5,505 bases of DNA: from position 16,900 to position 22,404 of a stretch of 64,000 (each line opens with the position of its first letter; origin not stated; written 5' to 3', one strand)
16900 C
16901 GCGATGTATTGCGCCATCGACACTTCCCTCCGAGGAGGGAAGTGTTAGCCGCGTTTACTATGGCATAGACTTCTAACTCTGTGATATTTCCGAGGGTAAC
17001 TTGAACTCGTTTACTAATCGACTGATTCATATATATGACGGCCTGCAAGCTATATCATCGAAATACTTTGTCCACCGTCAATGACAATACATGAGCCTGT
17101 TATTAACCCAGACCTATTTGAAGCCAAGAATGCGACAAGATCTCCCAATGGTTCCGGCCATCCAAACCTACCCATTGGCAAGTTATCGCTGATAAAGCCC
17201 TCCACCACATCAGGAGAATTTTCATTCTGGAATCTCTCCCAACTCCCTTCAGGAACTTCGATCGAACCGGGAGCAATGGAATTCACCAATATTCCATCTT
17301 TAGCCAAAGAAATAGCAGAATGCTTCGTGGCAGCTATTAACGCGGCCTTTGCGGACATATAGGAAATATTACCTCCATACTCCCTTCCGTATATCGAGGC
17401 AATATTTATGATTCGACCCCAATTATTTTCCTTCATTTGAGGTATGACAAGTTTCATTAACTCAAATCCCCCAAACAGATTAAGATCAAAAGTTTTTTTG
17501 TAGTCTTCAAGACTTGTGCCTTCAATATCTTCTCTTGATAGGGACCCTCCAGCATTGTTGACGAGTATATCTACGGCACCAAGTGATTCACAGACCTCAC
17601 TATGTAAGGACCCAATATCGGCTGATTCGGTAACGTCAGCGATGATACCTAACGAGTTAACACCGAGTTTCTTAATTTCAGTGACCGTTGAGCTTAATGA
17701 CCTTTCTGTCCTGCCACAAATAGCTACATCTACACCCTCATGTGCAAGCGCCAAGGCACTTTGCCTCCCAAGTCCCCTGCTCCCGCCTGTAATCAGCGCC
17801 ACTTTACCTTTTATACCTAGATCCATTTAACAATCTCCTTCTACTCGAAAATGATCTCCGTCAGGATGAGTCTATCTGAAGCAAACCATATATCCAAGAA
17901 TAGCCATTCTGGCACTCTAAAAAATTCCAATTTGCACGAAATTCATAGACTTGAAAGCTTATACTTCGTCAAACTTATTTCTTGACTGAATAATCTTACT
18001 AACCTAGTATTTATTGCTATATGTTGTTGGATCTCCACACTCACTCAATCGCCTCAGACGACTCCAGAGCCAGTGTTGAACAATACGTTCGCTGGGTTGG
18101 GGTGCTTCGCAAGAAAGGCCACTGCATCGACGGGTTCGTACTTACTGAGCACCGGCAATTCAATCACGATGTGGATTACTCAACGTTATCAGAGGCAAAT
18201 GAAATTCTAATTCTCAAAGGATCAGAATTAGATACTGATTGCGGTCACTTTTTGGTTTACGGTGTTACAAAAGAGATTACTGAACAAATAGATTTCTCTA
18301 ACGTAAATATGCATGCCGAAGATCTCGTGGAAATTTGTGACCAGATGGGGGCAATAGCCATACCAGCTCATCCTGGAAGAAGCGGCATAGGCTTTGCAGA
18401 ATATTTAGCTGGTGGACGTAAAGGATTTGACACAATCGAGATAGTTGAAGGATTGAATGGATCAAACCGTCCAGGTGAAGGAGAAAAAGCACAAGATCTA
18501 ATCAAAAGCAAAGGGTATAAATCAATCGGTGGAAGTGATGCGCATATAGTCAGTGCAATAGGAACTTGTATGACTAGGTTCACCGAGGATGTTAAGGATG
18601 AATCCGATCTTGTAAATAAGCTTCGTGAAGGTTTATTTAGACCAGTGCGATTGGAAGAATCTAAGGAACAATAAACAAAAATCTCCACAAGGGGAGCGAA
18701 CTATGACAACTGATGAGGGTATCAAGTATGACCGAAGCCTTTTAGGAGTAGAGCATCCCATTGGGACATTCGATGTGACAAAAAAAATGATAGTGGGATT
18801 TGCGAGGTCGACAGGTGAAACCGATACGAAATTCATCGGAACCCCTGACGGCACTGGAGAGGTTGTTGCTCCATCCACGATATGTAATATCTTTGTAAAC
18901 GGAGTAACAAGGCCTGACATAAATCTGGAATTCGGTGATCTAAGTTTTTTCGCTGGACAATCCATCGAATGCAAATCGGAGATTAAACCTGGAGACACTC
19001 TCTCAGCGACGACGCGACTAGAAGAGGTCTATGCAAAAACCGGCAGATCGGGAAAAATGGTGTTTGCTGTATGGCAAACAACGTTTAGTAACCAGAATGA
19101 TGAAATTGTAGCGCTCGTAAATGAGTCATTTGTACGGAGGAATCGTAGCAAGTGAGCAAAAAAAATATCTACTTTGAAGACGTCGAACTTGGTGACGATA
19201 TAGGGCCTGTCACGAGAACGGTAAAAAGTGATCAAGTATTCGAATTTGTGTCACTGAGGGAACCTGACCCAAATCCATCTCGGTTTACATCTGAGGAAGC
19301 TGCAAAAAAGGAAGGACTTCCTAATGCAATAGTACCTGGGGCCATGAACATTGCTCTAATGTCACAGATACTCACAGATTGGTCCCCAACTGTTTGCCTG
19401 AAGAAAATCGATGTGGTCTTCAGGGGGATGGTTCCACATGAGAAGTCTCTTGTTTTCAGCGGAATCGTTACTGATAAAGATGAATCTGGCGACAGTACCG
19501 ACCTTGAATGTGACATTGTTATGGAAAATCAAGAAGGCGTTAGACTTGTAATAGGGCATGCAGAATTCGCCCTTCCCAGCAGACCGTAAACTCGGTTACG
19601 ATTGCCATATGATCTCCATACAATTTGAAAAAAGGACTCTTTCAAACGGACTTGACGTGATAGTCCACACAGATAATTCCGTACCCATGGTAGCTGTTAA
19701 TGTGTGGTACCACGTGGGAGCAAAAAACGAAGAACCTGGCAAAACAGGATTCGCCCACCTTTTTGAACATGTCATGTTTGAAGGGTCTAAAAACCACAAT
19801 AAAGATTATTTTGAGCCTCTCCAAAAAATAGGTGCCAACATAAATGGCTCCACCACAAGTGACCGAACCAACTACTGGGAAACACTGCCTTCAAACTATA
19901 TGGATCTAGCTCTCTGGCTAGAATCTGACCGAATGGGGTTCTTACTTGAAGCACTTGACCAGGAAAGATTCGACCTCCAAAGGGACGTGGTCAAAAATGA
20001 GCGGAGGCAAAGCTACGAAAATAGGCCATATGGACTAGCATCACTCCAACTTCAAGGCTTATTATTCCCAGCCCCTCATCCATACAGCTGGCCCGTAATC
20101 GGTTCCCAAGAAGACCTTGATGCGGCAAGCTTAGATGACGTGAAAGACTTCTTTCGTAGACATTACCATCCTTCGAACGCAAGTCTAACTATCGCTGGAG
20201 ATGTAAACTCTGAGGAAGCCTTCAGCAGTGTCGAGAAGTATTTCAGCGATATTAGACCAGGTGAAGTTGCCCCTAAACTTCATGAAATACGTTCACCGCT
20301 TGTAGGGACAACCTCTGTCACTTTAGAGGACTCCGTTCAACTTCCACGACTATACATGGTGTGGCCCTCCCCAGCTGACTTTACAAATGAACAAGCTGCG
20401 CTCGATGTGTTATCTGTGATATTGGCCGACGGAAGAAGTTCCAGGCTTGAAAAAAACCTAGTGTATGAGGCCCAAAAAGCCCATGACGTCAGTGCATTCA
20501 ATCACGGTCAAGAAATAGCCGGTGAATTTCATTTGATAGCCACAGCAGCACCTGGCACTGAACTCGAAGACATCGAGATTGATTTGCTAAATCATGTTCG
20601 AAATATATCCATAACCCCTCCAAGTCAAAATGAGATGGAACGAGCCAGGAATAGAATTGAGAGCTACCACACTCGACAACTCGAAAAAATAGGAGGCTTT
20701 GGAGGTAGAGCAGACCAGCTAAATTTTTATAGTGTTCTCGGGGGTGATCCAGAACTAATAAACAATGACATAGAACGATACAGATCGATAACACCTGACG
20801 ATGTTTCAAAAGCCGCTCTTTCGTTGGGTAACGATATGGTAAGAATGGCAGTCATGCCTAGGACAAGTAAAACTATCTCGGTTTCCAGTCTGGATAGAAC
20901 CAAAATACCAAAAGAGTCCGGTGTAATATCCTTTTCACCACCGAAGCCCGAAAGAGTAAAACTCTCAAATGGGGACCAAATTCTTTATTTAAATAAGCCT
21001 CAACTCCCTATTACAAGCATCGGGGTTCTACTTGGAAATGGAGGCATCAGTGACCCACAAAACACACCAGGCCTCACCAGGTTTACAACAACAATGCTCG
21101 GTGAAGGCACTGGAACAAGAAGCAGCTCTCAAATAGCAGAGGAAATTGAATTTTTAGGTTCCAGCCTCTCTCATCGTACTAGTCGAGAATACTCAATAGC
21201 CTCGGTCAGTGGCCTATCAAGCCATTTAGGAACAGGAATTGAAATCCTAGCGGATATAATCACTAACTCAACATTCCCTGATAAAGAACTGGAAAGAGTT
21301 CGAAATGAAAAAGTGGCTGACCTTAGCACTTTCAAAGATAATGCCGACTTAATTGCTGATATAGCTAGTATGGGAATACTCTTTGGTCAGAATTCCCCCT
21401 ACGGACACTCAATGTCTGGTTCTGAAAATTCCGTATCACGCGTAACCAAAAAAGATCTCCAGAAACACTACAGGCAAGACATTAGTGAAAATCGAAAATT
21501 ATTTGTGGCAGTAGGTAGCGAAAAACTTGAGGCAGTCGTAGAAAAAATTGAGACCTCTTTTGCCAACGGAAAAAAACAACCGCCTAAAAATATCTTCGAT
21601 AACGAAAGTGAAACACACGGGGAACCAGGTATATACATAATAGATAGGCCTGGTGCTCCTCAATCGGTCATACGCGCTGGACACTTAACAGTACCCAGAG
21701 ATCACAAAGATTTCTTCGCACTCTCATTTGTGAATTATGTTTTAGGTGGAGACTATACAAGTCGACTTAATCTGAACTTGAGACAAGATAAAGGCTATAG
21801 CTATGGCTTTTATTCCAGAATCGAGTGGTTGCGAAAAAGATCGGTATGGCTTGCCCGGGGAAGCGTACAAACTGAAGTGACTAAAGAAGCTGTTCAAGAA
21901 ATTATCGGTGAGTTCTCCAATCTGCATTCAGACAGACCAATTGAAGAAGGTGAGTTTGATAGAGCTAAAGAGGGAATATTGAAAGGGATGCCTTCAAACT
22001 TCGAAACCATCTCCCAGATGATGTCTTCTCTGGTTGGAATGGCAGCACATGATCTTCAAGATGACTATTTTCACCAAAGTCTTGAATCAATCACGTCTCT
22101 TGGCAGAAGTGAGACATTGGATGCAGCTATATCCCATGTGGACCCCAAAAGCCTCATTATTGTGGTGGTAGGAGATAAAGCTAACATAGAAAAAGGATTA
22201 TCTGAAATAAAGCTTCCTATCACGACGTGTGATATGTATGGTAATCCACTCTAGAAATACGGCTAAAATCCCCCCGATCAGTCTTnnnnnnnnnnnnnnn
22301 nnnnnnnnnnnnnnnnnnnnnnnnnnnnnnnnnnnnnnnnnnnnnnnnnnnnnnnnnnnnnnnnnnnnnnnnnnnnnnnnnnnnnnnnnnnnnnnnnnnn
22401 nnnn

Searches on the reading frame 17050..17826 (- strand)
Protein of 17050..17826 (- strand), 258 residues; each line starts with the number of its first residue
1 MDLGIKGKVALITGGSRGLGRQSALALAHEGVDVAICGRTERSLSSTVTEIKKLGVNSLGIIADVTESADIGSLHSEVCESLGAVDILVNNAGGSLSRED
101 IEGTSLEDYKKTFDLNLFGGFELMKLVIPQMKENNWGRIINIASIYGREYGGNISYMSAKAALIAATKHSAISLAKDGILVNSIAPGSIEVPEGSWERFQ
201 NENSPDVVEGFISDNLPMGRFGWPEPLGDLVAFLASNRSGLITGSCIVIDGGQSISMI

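Call 12: search_protein_families(library=pfam, proteins=[window:17050-17826:-])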
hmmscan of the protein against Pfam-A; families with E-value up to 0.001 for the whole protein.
window:17050-17826:- (258 aa): 3 families
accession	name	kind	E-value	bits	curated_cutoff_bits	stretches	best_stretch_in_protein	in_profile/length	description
PF13561.12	adh_short_C2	-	3.7e-49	167.9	27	1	17-253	6-235/236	Enoyl-(Acyl carrier protein) reductase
PF00106.31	adh_short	-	1.2e-47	162.3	26.6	1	8-191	1-184/195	short chain dehydrogenase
PF08659.16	KR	-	1.9e-07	31.6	22.6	1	10-129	3-125/180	KR domain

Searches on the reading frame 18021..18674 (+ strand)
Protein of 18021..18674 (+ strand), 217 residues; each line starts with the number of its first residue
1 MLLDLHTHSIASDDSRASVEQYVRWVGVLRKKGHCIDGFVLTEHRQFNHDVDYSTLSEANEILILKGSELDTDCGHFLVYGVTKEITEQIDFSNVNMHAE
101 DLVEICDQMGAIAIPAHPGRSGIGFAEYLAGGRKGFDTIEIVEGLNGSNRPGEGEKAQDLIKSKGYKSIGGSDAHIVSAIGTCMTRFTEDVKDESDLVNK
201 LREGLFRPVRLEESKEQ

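Call 12: search_protein_families(library=pfam, proteins=[window:18021-18674:+])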
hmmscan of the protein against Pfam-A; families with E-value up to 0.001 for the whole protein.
window:18021-18674:+ (217 aa): 1 family
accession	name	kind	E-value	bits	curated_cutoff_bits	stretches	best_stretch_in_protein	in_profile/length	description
PF13263.12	PHP_C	-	2e-13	50.1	21.3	1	155-204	5-54/56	PHP-associated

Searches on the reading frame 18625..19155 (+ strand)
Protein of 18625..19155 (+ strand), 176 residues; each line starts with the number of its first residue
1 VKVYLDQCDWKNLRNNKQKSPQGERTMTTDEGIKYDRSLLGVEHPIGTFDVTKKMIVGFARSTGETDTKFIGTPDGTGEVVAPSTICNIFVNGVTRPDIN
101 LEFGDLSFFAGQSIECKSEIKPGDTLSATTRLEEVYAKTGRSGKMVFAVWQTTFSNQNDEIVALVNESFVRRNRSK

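Call 12: search_protein_families(library=pfam, proteins=[window:18625-19155:+])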
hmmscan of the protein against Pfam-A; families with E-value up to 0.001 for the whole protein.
window:18625-19155:+ (176 aa): 1 family
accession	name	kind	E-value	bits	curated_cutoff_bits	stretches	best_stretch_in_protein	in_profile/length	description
PF13452.11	FAS1_DH_region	-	2.3e-13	50.8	22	1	40-163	3-130/132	FAS1-like, dehydratase domain region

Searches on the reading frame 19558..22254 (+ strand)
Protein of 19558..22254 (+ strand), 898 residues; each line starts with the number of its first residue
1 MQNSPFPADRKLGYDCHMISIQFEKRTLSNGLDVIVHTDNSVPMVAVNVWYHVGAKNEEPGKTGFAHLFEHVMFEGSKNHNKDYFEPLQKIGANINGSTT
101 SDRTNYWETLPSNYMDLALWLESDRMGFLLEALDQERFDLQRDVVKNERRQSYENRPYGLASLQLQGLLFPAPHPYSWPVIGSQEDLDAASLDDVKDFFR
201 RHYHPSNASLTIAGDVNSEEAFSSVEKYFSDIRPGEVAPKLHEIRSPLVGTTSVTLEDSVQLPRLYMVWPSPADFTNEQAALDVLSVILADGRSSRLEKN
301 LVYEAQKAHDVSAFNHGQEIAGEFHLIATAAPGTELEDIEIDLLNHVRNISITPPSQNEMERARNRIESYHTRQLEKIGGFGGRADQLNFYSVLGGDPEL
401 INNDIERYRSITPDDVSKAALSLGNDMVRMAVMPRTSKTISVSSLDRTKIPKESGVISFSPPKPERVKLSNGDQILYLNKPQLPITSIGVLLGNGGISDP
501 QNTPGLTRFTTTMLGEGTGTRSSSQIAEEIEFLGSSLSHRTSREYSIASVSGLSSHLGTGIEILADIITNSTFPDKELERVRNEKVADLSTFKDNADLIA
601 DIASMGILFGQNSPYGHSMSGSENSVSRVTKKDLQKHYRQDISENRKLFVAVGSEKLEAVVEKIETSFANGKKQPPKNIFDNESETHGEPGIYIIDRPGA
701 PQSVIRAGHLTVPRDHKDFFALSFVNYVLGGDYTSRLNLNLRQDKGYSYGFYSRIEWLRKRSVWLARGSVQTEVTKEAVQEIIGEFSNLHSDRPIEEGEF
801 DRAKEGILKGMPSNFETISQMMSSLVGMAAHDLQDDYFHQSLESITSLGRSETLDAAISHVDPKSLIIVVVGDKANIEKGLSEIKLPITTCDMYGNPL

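Call 12: search_protein_families(library=pfam, proteins=[window:19558-22254:+])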
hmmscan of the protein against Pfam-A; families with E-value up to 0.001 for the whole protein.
window:19558-22254:+ (898 aa): 2 families
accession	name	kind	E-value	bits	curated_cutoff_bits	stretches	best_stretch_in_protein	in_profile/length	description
PF05193.26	Peptidase_M16_C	-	4.7e-55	186.7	23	2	191-366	3-180/181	Peptidase M16 inactive domain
PF00675.25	Peptidase_M16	-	6.5e-34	117.4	22.3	2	475-595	2-122/149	Insulinase (Peptidase family M16)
